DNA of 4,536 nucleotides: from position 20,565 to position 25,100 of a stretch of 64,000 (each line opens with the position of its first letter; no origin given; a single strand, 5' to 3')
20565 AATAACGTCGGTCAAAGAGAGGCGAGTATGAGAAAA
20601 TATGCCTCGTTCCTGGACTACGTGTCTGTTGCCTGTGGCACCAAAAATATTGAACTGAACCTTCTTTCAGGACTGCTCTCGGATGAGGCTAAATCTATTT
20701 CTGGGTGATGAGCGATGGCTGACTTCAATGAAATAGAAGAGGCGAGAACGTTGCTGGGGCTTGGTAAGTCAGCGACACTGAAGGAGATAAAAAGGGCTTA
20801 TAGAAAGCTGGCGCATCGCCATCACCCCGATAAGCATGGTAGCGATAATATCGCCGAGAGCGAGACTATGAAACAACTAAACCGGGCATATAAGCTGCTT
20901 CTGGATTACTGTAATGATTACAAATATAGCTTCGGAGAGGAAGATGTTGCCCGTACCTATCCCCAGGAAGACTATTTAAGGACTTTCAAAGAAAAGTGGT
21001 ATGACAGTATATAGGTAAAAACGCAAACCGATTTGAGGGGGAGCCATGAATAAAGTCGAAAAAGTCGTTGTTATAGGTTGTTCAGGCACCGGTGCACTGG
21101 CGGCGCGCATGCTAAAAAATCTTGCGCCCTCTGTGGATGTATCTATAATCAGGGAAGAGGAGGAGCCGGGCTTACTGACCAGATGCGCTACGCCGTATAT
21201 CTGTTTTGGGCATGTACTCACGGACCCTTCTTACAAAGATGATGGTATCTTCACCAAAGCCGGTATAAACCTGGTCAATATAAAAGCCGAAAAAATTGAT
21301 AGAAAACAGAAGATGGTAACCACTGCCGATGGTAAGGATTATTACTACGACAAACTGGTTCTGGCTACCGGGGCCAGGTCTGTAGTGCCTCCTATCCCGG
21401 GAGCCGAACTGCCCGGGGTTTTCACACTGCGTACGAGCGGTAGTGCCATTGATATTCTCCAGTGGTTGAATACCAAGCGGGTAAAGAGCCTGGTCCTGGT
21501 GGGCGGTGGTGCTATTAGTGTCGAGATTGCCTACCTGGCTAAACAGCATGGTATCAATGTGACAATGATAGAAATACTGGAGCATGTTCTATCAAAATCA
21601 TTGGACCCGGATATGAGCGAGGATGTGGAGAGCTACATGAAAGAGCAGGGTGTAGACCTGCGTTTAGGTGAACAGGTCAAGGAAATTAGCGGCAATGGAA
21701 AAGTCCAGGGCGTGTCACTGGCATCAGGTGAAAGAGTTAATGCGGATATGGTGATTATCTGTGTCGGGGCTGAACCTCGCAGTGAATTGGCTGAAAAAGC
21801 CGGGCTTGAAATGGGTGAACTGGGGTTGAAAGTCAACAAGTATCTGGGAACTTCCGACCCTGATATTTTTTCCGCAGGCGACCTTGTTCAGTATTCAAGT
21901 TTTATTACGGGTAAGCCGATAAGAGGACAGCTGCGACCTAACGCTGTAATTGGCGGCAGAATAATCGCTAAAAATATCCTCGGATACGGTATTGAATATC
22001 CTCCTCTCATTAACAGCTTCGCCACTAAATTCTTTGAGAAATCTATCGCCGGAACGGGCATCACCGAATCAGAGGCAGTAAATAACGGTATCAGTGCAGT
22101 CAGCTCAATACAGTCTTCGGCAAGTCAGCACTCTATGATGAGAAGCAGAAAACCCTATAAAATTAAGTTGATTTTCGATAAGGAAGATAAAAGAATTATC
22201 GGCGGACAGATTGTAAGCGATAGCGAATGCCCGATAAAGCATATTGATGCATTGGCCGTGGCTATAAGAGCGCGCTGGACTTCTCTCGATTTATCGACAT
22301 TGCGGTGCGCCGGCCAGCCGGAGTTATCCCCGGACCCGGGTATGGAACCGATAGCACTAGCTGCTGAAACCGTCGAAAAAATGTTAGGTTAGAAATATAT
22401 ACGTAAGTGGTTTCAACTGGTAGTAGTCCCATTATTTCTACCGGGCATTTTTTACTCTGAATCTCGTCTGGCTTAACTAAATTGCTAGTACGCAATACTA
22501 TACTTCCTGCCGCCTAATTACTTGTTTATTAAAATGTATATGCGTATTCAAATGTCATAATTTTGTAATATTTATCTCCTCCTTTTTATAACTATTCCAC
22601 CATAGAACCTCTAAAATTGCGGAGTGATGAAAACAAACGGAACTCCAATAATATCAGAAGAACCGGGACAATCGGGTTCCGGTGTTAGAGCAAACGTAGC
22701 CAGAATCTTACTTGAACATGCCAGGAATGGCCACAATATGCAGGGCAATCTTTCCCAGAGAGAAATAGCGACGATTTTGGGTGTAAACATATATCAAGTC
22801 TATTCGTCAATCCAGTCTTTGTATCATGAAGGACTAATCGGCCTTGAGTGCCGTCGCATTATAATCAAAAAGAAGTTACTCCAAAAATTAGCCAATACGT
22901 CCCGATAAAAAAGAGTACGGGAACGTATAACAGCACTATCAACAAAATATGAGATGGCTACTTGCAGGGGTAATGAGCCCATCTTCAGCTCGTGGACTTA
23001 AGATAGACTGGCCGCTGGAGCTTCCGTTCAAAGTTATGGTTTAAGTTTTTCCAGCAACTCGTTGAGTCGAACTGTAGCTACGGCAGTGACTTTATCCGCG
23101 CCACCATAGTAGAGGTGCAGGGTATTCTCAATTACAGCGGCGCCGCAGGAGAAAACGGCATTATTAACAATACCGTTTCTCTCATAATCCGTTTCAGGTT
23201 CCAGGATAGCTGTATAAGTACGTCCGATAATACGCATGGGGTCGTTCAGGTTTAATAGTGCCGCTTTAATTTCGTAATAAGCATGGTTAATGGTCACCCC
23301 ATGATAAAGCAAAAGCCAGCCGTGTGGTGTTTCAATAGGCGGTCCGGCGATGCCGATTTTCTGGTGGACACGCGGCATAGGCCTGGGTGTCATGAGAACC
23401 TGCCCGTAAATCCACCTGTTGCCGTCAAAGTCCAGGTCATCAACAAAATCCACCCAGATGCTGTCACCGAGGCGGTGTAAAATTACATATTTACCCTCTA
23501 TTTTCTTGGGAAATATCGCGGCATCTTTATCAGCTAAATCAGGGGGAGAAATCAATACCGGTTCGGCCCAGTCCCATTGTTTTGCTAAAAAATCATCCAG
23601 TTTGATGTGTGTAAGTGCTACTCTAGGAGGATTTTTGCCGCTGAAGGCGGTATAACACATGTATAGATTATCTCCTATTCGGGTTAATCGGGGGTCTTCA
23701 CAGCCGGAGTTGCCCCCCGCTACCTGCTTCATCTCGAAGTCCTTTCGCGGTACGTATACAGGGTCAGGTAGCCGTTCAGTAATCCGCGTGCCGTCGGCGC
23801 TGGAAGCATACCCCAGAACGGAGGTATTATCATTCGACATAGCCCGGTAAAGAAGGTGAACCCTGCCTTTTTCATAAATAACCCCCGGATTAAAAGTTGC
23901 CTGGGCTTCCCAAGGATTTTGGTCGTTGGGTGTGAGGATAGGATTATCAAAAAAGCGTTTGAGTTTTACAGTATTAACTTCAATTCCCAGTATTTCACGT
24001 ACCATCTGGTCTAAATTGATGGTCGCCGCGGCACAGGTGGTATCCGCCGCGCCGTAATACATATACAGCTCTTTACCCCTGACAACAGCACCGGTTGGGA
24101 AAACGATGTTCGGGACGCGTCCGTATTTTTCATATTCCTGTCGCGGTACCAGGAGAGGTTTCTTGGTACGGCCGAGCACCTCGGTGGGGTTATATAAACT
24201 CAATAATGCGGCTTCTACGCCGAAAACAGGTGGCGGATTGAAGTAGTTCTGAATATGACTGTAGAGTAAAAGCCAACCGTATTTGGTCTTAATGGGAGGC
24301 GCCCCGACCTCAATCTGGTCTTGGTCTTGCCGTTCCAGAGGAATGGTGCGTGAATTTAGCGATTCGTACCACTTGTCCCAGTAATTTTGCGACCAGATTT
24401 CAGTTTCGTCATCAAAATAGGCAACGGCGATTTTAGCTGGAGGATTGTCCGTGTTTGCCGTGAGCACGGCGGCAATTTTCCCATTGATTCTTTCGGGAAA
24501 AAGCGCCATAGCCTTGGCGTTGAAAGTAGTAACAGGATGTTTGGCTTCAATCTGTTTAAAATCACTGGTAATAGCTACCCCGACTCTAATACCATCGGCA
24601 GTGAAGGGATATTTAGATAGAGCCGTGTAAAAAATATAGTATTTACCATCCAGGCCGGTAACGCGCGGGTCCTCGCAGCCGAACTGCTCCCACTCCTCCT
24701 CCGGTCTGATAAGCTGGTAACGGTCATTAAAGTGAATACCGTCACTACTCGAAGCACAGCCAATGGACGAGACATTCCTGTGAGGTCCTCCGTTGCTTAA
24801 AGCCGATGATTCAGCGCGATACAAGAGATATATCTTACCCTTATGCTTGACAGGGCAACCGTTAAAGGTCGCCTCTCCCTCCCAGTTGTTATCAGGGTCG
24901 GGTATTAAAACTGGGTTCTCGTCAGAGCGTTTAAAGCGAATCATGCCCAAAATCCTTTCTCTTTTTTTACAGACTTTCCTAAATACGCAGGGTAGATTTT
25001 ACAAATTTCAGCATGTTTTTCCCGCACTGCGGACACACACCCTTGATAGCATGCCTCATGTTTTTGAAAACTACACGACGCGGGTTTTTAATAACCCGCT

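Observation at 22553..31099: Six copies of one 40-nt promoter/operator module define a local regulon spanning about 13 kb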

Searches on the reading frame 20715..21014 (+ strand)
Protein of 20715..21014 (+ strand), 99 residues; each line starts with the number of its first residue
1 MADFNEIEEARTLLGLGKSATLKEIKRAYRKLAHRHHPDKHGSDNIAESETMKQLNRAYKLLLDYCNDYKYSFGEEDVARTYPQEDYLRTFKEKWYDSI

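Call 6: search_protein_families(library=pfam, proteins=[window:20715-21014:+])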
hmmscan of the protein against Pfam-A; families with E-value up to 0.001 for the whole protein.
window:20715-21014:+ (99 aa): 1 family
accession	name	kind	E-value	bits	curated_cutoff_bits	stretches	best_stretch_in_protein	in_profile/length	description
PF00226.36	DnaJ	-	6.8e-15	55.4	27.8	1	13-64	5-55/63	DnaJ domain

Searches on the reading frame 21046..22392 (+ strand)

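Call 8: search_protein_families(library=pfam, proteins=[window:21046-22392:+])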
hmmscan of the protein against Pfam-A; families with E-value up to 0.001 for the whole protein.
window:21046-22392:+ (448 aa): 8 families
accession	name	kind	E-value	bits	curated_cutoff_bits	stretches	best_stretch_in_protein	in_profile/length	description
PF07992.20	Pyr_redox_2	-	1.2e-54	186.1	26.1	1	6-281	2-277/291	Pyridine nucleotide-disulphide oxidoreductase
PF00070.33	Pyr_redox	-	4.1e-20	72.5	22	1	149-226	2-80/82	Pyridine nucleotide-disulphide oxidoreductase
PF02852.28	Pyr_redox_dim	-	2e-12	47.7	25.3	1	326-427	3-102/110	Pyridine nucleotide-disulphide oxidoreductase, dimerisation domain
PF13738.12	Pyr_redox_3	-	3.7e-10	40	30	1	84-260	107-285/305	Pyridine nucleotide-disulphide oxidoreductase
PF01266.30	DAO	-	1.3e-08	35.2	27.9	0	199-255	160-216/353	FAD dependent oxidoreductase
PF03486.20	HI0933_like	-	2.4e-06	27.6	50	0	196-244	117-166/244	HI0933-like protein Rossmann domain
PF01134.28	GIDA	-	9.7e-05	22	22.1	0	200-242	107-150/391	Glucose inhibited division protein A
PF01593.30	Amino_oxidase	-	0.00059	19.7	19.8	0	199-246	213-260/443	Flavin containing amine oxidoreductase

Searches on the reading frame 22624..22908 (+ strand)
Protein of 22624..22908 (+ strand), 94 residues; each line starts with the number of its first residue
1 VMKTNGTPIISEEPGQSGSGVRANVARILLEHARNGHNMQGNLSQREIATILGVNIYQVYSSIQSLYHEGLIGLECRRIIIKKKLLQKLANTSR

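Call 8: search_protein_families(library=pfam, proteins=[window:22624-22908:+])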
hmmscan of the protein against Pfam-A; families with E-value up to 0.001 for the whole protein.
window:22624-22908:+ (94 aa): 1 family
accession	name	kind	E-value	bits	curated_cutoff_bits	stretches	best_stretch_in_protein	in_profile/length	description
PF13545.12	HTH_Crp_2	-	7e-07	29.6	27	1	25-82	3-62/70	Crp-like helix-turn-helix domain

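Call 62: search_solved_structures(query=A2, max_evalue=1, show_alignments=1)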
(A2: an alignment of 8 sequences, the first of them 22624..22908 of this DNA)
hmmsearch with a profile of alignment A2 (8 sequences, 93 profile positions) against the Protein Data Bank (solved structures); distinct sequences matched with E-value up to 1: 49.
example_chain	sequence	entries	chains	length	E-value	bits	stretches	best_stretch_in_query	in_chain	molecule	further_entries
4cyd_A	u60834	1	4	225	2.6e-06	30.5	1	17-89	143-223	PROBABLE TRANSCRIPTION REGULATOR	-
4byy_A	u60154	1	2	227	2.6e-06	30.4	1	17-89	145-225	TRANSCRIPTIONAL REGULATOR, CRP/FNR FAMILY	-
3r6s_A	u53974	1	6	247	3.2e-06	30.2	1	17-89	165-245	transcription regulator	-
3h3u_A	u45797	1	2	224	3.7e-05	26.8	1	17-82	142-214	PROBABLE TRANSCRIPTIONAL REGULATORY PROTEIN (PROBABLY CRP/FNR-FAMILY)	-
3mzh_A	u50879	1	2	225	3.8e-05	26.7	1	17-82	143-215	PROBABLE TRANSCRIPTIONAL REGULATORY PROTEIN (PROBABLY CRP/FNR-FAMILY)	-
3d0s_A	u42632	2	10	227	3.8e-05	26.7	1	17-82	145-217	TRANSCRIPTIONAL REGULATORY PROTEIN | PROBABLE TRANSCRIPTIONAL REGULATORY PROTEIN (PROBABLY CRP/ FNR-FAMILY)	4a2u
3i54_A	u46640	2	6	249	4.7e-05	26.4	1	17-82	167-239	Transcriptional regulator, Crp/Fnr family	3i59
2oz6_A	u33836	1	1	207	8e-05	25.7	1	10-81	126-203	Virulence Factor Regulator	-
7ff9_A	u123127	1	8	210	8.3e-05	25.6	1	10-81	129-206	cAMP-activated global transcriptional regulator Vfr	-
7ff8_A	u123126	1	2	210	8.4e-05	25.6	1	10-81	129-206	cAMP-activated global transcriptional regulator Vfr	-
7few_A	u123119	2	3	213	8.6e-05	25.6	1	10-81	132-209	cAMP-activated global transcriptional regulator Vfr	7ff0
7few_B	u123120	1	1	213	0.00013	25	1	10-81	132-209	cAMP-activated global transcriptional regulator Vfr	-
6sbs_A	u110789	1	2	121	0.00056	23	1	44-84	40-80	Regulatory protein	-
5w5b_A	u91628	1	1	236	0.0017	21.4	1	23-74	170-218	HTH-type transcriptional regulator Cmr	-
5w5a_A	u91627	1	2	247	0.0019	21.3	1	23-74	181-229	HTH-type transcriptional regulator Cmr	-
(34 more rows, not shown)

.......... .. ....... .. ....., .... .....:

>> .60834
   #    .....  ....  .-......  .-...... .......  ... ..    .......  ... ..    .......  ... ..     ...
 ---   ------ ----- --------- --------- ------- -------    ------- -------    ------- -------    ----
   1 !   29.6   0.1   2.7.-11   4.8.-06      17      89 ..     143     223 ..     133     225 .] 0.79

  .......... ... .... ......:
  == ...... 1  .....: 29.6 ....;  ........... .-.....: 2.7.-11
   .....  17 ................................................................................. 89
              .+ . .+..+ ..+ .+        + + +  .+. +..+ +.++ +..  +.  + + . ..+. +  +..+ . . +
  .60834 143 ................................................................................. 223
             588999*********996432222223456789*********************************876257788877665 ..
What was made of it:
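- CRP-family domains recognise TGTGA-like half-sites, which resemble TGTnA (call 62 and general knowledge). Its fold family is the DNA-binding domain of CRP/GlxR/Vfr (call 62).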

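Call 63: search_protein_families(library=ncbifam, proteins=[window:22624-22908:+], max_evalue=0.001)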
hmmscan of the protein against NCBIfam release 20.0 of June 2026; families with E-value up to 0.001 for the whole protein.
window:22624-22908:+ (94 aa): 0 families

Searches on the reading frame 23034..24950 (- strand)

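Call 8: search_protein_families(library=pfam, proteins=[window:23034-24950:-])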
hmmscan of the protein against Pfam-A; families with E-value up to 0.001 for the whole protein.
window:23034-24950:- (638 aa): 2 families
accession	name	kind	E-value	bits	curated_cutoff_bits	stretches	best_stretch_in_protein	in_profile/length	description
PF04041.19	Glyco_hydro_130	-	2.5e-99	332.7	26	2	345-636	28-318/320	beta-1,4-mannooligosaccharide phosphorylase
PF00251.26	Glyco_hydro_32N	-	0.00015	21.9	22.1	0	34-113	16-90/307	Glycosyl hydrolases family 32 N-terminal domain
